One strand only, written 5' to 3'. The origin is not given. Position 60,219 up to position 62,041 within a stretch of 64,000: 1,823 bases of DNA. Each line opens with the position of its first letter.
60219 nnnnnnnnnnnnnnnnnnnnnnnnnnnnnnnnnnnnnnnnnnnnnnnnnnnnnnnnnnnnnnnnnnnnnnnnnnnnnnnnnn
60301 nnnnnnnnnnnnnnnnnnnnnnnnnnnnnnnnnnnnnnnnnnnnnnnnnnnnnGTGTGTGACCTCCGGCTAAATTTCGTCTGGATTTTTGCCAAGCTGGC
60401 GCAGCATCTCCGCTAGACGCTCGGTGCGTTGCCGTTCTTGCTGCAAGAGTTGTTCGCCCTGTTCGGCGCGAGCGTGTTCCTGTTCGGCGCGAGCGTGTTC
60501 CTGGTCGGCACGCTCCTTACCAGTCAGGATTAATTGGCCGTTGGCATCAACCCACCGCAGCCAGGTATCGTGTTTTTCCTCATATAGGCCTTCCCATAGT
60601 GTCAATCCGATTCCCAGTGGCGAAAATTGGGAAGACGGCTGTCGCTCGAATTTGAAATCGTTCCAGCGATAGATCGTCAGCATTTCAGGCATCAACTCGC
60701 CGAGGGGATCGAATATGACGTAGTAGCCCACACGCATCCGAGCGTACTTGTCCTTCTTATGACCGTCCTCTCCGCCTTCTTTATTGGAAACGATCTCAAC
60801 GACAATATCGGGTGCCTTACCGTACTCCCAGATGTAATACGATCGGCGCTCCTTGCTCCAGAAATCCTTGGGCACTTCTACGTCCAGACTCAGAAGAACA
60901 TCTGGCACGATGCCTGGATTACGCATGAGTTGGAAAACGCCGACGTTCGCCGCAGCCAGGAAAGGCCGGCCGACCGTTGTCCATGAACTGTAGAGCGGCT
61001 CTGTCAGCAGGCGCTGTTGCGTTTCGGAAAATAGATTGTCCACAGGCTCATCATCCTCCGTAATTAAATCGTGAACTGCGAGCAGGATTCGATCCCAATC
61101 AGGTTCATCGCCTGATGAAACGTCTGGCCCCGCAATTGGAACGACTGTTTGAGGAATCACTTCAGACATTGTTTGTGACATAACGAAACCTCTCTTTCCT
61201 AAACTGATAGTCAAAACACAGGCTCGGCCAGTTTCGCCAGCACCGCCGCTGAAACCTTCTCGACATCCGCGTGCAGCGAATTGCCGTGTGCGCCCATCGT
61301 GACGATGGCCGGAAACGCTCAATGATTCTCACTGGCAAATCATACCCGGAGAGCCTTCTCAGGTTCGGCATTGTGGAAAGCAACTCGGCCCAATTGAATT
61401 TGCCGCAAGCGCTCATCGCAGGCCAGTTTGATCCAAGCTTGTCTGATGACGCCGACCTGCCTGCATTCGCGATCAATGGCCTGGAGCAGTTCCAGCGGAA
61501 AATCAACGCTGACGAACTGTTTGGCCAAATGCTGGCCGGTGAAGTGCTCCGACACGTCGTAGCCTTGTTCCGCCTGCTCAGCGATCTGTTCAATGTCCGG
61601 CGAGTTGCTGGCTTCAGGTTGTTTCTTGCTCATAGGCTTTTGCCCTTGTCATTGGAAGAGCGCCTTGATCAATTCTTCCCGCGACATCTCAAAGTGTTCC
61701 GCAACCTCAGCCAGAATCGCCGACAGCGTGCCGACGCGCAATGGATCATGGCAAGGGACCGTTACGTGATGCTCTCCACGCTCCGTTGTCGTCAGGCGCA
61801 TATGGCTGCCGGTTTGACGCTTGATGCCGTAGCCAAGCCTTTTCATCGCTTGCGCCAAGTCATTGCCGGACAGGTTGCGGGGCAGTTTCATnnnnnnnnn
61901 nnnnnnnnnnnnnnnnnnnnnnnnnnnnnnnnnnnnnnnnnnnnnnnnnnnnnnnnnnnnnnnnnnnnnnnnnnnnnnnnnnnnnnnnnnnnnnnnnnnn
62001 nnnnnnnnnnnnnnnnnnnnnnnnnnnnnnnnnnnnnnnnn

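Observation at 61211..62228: hicB–hicA–RHH toxin-antitoxin cassette inserted at the 3' end of the fumarate hydratase gene, flanked by a ~106-bp diverged duplication of that gene end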

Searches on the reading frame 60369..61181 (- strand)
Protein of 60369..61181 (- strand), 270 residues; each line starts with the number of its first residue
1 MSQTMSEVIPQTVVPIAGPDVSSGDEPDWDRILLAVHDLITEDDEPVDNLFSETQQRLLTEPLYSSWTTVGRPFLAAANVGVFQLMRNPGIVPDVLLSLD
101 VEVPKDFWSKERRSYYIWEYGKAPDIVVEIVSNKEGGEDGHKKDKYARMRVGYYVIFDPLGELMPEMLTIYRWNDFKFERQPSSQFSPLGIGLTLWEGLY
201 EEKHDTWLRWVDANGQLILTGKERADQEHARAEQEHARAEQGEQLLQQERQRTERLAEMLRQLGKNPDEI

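Call 7: search_protein_families(library=pfam, proteins=[window:60369-61181:-], max_evalue=0.01)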
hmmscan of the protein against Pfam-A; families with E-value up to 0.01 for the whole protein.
window:60369-61181:- (270 aa): 1 family
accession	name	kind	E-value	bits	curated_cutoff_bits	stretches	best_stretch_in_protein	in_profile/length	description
PF05685.18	Uma2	-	2.5e-11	43.8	27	1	52-161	32-133/172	Putative restriction endonuclease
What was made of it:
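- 60369..61181 (-): Uma2-family endonuclease gene, the original downstream neighbour of fumarase. PF05685 2.5e-11 (call 7).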

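Call 8: search_protein_families(library=ncbifam, proteins=[window:60369-61181:-], max_evalue=1)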
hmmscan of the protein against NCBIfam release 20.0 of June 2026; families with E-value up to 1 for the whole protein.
window:60369-61181:- (270 aa): 0 families

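Call 59: find_homologous_proteins(query=window:60369-61181:-, max_evalue=1e-20)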
Query window:60369-61181:- (270 aa): 4394 proteins with E <= 1e-20 among 5158 candidates; the best 120 are listed.
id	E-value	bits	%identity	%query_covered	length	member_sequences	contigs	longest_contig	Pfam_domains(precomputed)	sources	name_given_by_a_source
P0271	2.0e-180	616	100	100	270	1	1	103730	PF05685.19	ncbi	-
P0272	3.0e-118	412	77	90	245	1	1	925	PF05685.19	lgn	-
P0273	6.0e-116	404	74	87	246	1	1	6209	PF05685.19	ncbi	ncbi:MAG: Uma2 family endonuclease [Blastocatellia bacterium]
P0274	7.1e-114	398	74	87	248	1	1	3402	PF05685.19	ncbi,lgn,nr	ncbi:MAG: Uma2 family endonuclease [Acidobacteria bacterium]|nr:Uma2 family endonuclease [Acidobacte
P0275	3.4e-113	395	74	88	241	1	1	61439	PF05685.19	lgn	-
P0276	2.9e-111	389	73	88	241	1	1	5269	PF05685.19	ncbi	-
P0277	5.1e-111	388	73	87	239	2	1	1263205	PF05685.19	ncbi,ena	-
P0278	3.2e-107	376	72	87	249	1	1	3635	PF05685.19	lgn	-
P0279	4.0e-107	376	73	88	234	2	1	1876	PF05685.19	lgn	-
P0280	1.1e-106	374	72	88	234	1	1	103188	PF05685.19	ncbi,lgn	ncbi:MAG: Uma2 family endonuclease [Blastocatellales bacterium]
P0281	8.0e-106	371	72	88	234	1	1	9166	PF05685.19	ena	-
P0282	2.8e-105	369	64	100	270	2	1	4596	PF05685.19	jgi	jgi:Uma2 family endonuclease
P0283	6.9e-105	368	73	87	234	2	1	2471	PF05685.19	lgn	-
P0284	3.1e-104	366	68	89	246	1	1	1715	PF05685.19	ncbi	ncbi:MAG: Uma2 family endonuclease [Blastocatellia bacterium]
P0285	5.6e-102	359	70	87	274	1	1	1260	PF05685.19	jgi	jgi:Uma2 family endonuclease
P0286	2.3e-100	353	58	87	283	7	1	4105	PF05685.19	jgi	jgi:Uma2 family endonuclease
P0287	9.3e-100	351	70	87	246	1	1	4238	PF05685.19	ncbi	-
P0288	7.8e-99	348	68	86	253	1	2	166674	PF05685.19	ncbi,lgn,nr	ncbi:MAG: Uma2 family endonuclease [Acidobacteria bacterium]|nr:Uma2 family endonuclease [Acidobacte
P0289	1.8e-98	347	58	87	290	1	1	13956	PF05685.19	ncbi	-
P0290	2.6e-98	347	58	89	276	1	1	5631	PF05685.19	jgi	jgi:Uma2 family endonuclease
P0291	2.9e-98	346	67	87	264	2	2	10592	PF05685.19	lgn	-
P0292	8.6e-98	345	65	87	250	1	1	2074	PF05685.19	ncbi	-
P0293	9.6e-98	345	64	88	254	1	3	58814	PF05685.19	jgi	jgi:Uma2 family endonuclease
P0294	3.6e-97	343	61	87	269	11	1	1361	PF05685.19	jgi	jgi:Uma2 family endonuclease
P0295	4.5e-97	343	56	87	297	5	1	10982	PF05685.19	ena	-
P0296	5.3e-97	342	67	90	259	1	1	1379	PF05685.19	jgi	jgi:Uma2 family endonuclease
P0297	6.4e-97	342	63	86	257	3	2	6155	PF05685.19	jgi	jgi:Uma2 family endonuclease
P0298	9.7e-97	341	67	79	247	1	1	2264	PF05685.19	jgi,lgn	jgi:Uma2 family endonuclease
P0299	1.0e-96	341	64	87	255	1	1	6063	PF05685.19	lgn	-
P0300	1.3e-96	341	63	87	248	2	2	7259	PF05685.19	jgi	jgi:Uma2 family endonuclease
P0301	3.8e-96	339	63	89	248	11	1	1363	PF05685.19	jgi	jgi:Uma2 family endonuclease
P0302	4.7e-96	339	63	87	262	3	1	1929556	PF05685.19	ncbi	ncbi:MAG: Uma2 family endonuclease [Blastocatellia bacterium]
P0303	6.5e-96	339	66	86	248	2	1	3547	PF05685.19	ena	-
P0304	6.7e-96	339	57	87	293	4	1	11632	PF05685.19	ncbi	-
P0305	7.6e-96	339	60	87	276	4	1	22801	PF05685.19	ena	-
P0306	9.9e-96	338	67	86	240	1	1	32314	PF05685.19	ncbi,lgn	-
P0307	1.0e-95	338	66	86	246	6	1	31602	PF05685.19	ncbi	-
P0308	1.2e-95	338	64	87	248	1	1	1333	PF05685.19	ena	-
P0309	1.9e-95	337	63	87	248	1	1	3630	PF05685.19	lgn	-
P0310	2.5e-95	337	60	100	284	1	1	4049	PF05685.19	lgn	-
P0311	3.9e-95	336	63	89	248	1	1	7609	PF05685.19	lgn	-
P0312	4.6e-95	336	65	87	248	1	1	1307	PF05685.19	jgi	jgi:hypothetical protein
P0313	5.9e-95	336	57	87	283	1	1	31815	PF05685.19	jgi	jgi:Uma2 family endonuclease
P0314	7.4e-95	335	64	87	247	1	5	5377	PF05685.19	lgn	-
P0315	8.2e-95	335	54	88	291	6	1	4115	PF05685.19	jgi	jgi:Uma2 family endonuclease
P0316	8.2e-95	335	62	89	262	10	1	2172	PF05685.19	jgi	jgi:Uma2 family endonuclease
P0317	9.3e-95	335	65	86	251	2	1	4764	PF05685.19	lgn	-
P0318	1.5e-94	334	65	81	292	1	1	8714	PF05685.19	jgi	jgi:Uma2 family endonuclease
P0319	1.7e-94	334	60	89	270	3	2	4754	PF05685.19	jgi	jgi:Uma2 family endonuclease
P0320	2.1e-94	334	68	87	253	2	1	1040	PF05685.19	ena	-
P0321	2.5e-94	334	68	86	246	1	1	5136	PF05685.19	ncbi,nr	ncbi:MAG: Uma2 family endonuclease [Acidobacteriota bacterium]|nr:Uma2 family endonuclease [Acidobac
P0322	2.9e-94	333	67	89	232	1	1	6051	PF05685.19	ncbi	-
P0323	3.6e-94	333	60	87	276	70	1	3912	PF05685.19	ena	-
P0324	3.9e-94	333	61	87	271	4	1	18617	PF05685.19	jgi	jgi:Uma2 family endonuclease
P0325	4.0e-94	333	60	88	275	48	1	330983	PF05685.19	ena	-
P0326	5.1e-94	333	55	87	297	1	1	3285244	PF05685.19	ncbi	ncbi:MAG: Uma2 family endonuclease [Blastocatellia bacterium]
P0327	5.7e-94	332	61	88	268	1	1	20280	PF05685.19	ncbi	-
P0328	6.3e-94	332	59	86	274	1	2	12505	PF05685.19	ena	-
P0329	8.1e-94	332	63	87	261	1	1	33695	PF05685.19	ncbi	ncbi:MAG: Uma2 family endonuclease [Gammaproteobacteria bacterium]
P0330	8.4e-94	332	61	87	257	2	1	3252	PF05685.19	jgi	jgi:Uma2 family endonuclease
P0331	8.6e-94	332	63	88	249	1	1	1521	PF05685.19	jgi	jgi:Uma2 family endonuclease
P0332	1.0e-93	332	63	86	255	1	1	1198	PF05685.19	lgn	-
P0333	1.4e-93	331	61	87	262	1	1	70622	PF05685.19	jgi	jgi:Uma2 family endonuclease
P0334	1.6e-93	331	56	87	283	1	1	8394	PF05685.19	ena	-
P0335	2.7e-93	330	61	87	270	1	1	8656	PF05685.19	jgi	jgi:Uma2 family endonuclease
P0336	2.9e-93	330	63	87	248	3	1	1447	PF05685.19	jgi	-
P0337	3.3e-93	330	64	87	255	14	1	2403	PF05685.19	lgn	-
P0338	3.5e-93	330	61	87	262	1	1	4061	PF05685.19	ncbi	ncbi:MAG: Uma2 family endonuclease [Candidatus Entotheonellia bacterium]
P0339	3.7e-93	330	60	100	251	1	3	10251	PF05685.19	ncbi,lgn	-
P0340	3.8e-93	330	66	88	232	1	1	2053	PF05685.19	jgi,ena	-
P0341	5.0e-93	329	64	87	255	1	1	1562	PF05685.19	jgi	jgi:Uma2 family endonuclease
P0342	5.5e-93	329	63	89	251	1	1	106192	PF05685.19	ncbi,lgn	-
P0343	5.9e-93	329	68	69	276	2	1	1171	PF05685.19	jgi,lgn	jgi:Uma2 family endonuclease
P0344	6.4e-93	329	60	86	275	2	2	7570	PF05685.19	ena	-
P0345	7.1e-93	329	62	87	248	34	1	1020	PF05685.19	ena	-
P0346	8.8e-93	328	63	86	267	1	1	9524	PF05685.19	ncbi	-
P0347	1.3e-92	328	61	86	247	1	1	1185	PF05685.19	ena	-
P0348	1.3e-92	328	63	87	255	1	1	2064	PF05685.19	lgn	-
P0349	1.3e-92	328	59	87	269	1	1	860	PF05685.19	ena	-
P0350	1.7e-92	328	58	89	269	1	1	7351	PF05685.19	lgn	-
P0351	2.0e-92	327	57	87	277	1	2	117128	PF05685.19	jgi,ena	jgi:Uma2 family endonuclease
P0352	2.1e-92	327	63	86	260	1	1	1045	PF05685.19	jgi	-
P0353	2.4e-92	327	63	87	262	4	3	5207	PF05685.19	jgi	jgi:hypothetical protein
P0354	2.7e-92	327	66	86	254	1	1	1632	PF05685.19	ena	-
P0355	3.2e-92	327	63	90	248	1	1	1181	PF05685.19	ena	-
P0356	3.9e-92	326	62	87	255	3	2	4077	PF05685.19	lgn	-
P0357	4.1e-92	326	63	88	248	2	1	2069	PF05685.19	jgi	jgi:Uma2 family endonuclease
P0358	4.4e-92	326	62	87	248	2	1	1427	PF05685.19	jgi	jgi:Uma2 family endonuclease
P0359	6.6e-92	326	59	89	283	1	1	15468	PF05685.19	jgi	jgi:Uma2 family endonuclease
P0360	8.3e-92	325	63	87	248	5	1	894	PF05685.19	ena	-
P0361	8.4e-92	325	64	89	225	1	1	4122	PF05685.19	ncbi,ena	-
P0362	9.2e-92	325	62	89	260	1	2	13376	PF05685.19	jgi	jgi:Uma2 family endonuclease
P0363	9.8e-92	325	63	87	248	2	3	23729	PF05685.19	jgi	jgi:Uma2 family endonuclease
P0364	9.9e-92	325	62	86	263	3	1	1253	PF05685.19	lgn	-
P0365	1.0e-91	325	62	87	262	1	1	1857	PF05685.19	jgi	jgi:Putative restriction endonuclease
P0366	1.1e-91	325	58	100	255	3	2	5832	PF05685.19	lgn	-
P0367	1.3e-91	325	59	89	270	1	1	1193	PF05685.19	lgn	-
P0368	1.3e-91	325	63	89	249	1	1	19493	PF05685.19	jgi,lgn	jgi:Uma2 family endonuclease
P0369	1.4e-91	325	58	88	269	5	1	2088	PF05685.19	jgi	-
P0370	1.4e-91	325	59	88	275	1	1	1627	PF05685.19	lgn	-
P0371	1.4e-91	325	64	87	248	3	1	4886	PF05685.19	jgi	jgi:Uma2 family endonuclease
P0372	1.8e-91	324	63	87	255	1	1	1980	PF05685.19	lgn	-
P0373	1.9e-91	324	55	89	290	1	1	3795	PF05685.19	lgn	-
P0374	2.1e-91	324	57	87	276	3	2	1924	PF05685.19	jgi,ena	-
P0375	2.6e-91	324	61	87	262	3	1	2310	PF05685.19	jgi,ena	-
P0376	3.0e-91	323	64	86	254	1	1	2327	PF05685.19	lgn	-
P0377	3.1e-91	323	53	87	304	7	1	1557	PF05685.19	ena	-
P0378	3.2e-91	323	61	87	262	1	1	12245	PF05685.19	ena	-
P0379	3.4e-91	323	60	87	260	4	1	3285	PF05685.19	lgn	-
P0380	3.8e-91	323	61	87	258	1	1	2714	PF05685.19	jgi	jgi:Uma2 family endonuclease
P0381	4.3e-91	323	63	87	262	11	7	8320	PF05685.19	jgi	jgi:Uma2 family endonuclease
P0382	4.5e-91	323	61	87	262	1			PF05685.19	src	-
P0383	4.9e-91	323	62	87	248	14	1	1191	PF05685.19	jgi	jgi:Uma2 family endonuclease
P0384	5.6e-91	323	64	87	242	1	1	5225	PF05685.19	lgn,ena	-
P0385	6.9e-91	322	62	87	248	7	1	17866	PF05685.19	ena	-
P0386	7.5e-91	322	61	87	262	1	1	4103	PF05685.19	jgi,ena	-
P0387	8.6e-91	322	60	89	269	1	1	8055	PF05685.19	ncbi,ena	-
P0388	9.3e-91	322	61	88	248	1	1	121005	PF05685.19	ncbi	ncbi:MAG: Uma2 family endonuclease [Candidatus Tectimicrobiota bacterium]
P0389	9.3e-91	322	61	87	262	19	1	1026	PF05685.19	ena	-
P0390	1.0e-90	322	60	89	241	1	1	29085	PF05685.19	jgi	jgi:Uma2 family endonuclease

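Call 61: find_encoding_contigs(protein=P0275, flank=5000, max_places=2)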
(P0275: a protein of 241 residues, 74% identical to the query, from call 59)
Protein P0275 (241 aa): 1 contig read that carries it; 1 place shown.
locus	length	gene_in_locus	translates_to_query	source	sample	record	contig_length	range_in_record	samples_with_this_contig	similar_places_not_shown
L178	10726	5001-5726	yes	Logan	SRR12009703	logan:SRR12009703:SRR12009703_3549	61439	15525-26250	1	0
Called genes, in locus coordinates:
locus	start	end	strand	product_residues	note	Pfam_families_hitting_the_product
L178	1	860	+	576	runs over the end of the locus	PF05833:NFACT_N, PF05670:NFACT-R_1, PF18297:NFACT-R_2 (weak)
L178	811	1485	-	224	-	PF09997:DUF2238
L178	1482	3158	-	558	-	PF10131:PTPS_related (faint)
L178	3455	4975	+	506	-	PF05681:Fumerase, PF05683:Fumerase_C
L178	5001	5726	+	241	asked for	PF05685:Uma2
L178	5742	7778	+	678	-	PF26550:Tricorn_2nd, PF00930:DPPIV_N (weak), PF26549:Tricorn_N, PF07676:PD40 (weak), PF26550:Tricorn_2nd, PF26549:Tricorn_N, PF20434:BD-FAE, PF00326:Peptidase_S9, +5 more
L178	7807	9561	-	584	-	PF01612:DNA_pol_A_exo1, PF00476:DNA_pol_A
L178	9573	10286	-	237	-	PF01694:Rhomboid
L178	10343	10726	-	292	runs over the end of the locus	PF01513:NAD_kinase, PF20143:NAD_kinase_C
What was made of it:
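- L178 has fumarase-25 nt-Uma2-S9 (call 61).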

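Call 62: find_encoding_contigs(protein=P0273, flank=5000, max_places=2)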
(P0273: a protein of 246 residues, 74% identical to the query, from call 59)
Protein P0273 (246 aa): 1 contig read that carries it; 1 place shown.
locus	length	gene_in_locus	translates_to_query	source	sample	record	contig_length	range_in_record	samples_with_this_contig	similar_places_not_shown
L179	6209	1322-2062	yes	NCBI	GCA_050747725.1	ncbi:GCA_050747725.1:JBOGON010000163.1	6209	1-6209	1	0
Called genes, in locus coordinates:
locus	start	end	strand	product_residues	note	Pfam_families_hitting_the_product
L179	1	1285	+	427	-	PF05681:Fumerase, PF05683:Fumerase_C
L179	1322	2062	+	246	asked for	PF05685:Uma2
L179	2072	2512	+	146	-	PF11969:DcpS_C, PF01230:HIT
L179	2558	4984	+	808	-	PF26550:Tricorn_2nd, PF26549:Tricorn_N, PF26550:Tricorn_2nd (weak), PF26549:Tricorn_N, PF07676:PD40 (weak), PF20434:BD-FAE, PF00326:Peptidase_S9, PF05685:Uma2, +5 more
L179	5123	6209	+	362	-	PF00501:AMP-binding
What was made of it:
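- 60369..61181 (-): Fumarase-Uma2-S9 arrangement in L178 and L179 (calls 61, 62).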

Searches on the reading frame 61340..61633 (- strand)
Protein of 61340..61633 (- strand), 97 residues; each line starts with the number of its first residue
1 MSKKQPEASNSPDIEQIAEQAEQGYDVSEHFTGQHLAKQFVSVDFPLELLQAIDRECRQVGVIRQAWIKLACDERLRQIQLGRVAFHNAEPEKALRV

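Call 7: search_protein_families(library=pfam, proteins=[window:61340-61633:-], max_evalue=0.01)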
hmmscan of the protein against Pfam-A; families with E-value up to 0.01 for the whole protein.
window:61340-61633:- (97 aa): 0 families

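Call 8: search_protein_families(library=ncbifam, proteins=[window:61340-61633:-], max_evalue=1)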
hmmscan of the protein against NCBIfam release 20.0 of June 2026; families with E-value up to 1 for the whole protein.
window:61340-61633:- (97 aa): 1 family
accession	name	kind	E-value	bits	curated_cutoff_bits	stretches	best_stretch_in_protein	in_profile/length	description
NF047399.1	BrnA_antitoxin_add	equivalog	2e-08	34.3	60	1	32-76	26-70/70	type II toxin-antitoxin system BrnA family antitoxin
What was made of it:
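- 61340..61633 (-): Orphan BrnA-like (RHH) antitoxin gene, 97 aa; its brnT partner has been deleted. NCBIfam BrnA 2e-8, below cut-off (call 8).
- Checked: The 97-aa protein (61340-61633) hits NCBIfam BrnA at 2e-8, below that model's cut-off (call 8).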

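Call 9: search_protein_families(library=pfam, proteins=[window:61340-61633:-], max_evalue=10)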
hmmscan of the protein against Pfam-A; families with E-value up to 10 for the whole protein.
window:61340-61633:- (97 aa): 1 family
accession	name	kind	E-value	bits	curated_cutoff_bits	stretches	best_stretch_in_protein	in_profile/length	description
PF14581.11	SseB_C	-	0.18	12.4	22.5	1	44-75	14-45/106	SseB protein C-terminal domain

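Call 12: find_encoding_contigs(protein=window:61340-61633:-, flank=10000, max_places=10)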
Protein window:61340-61633:- (97 aa): 1 contig read that carries it; 1 place shown.
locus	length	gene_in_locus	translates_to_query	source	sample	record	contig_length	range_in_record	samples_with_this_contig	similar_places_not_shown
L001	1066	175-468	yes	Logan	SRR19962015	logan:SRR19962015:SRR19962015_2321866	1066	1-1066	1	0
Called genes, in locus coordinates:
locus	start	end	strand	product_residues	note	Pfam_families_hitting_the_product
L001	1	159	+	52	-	?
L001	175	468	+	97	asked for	-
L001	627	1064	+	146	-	?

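Call 32: search_solved_structures(query=window:61340-61633:-, max_evalue=10, show_alignments=2)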
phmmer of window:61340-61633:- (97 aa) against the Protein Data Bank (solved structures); distinct sequences matched with E-value up to 10: 6.
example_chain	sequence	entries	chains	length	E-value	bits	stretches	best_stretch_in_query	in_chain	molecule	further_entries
9dlx_F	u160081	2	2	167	0.47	14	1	21-77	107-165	Actin-related protein 2/3 complex subunit 4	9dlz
1k8k_F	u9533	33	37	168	0.47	13.9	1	21-77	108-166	ARP2/3 COMPLEX 20 KDA SUBUNIT | Arp2/3 complex 20kDa subunit | Actin-related protein 2/3 complex subunit 4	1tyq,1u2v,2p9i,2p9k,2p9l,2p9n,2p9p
3dwl_F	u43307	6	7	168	0.68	13.4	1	20-69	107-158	Actin-related protein 2/3 complex subunit 4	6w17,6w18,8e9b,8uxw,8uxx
4v5i_AS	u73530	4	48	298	1.3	12.5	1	14-52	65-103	ORF15 | Distal tail protein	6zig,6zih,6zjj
2x53_S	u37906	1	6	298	1.3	12.5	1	14-52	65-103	ORF15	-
2wzp_P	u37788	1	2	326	1.5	12.4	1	14-52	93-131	LACTOCOCCAL PHAGE P2 ORF15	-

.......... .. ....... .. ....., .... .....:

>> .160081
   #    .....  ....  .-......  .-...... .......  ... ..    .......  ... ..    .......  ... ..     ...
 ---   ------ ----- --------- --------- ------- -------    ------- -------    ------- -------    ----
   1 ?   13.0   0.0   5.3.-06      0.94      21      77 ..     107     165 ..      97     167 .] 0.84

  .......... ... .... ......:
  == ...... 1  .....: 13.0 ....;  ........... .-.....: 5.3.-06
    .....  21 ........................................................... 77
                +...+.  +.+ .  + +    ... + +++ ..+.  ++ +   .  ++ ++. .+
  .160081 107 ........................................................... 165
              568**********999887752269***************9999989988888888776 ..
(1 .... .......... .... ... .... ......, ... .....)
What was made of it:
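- On BrnTA toxin-antitoxin: No Pfam or PDB sequence hit (calls 9, 32).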

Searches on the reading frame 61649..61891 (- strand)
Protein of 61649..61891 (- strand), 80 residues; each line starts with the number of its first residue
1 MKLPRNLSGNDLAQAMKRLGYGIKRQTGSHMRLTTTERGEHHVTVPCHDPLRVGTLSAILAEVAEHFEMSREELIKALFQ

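Call 7: search_protein_families(library=pfam, proteins=[window:61649-61891:-], max_evalue=0.01)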
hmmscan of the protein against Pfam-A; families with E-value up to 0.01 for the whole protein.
window:61649-61891:- (80 aa): 1 family
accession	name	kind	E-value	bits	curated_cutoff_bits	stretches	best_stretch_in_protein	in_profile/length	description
PF07927.17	HicA_toxin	-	6.5e-12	45.8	27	1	10-61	2-54/58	HicA toxin of bacterial toxin-antitoxin,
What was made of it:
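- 61649..61891 (-): HicA toxin gene (80 aa), intact. PF07927 HicA_toxin 6.5e-12 (call 7).
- Checked: HicA (61649-61891) hits PF07927 at 6.5e-12 (call 7).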

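Call 8: search_protein_families(library=ncbifam, proteins=[window:61649-61891:-], max_evalue=1)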
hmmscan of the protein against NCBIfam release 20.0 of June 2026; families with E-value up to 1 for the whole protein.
window:61649-61891:- (80 aa): 0 families

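Call 11: find_encoding_contigs(protein=window:61649-61891:-, flank=10000, max_places=10)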
Protein window:61649-61891:- (80 aa): no gene with exactly this product is on record in the collection.

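Call 33: search_solved_structures(query=window:61649-61891:-, max_evalue=1, show_alignments=1)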
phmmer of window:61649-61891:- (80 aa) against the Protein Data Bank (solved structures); distinct sequences matched with E-value up to 1: 0.
